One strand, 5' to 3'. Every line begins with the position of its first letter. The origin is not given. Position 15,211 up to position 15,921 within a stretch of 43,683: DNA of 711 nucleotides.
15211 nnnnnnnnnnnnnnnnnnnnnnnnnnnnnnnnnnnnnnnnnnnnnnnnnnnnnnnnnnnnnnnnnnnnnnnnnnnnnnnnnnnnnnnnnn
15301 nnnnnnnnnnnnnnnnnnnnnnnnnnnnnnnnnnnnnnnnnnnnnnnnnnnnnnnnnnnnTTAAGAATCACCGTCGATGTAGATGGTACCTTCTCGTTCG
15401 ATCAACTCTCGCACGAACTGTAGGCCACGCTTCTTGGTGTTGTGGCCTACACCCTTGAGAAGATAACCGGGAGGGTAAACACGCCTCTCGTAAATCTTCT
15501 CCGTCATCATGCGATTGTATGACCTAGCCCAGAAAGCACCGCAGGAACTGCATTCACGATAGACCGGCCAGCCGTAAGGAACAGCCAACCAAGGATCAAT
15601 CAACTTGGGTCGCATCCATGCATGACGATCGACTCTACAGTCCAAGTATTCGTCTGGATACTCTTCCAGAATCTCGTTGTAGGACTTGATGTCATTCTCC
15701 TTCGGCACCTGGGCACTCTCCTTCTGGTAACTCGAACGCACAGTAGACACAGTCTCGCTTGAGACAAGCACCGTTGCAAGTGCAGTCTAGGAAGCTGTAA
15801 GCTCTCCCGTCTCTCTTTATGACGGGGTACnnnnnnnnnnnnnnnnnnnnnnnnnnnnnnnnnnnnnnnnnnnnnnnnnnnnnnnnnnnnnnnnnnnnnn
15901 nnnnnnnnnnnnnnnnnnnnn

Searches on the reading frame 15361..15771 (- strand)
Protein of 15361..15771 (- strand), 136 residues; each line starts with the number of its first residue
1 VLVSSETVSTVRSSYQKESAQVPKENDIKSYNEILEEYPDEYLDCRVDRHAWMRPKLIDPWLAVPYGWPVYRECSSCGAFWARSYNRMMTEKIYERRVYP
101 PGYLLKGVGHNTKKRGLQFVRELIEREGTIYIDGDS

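Call 19: search_protein_families(library=phrogs, proteins=[window:15361-15771:-], max_evalue=0.001)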
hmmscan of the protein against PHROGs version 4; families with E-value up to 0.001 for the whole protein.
window:15361-15771:- (136 aa): 1 family
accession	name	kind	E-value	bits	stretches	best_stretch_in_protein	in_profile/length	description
phrog_4480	-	unknown function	1.1e-05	26.4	1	35-115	6-83/99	-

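Call 67: search_protein_families(library=pfam, proteins=[window:15361-15771:-], max_evalue=0.05)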
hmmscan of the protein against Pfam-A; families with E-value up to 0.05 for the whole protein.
window:15361-15771:- (136 aa): 0 families
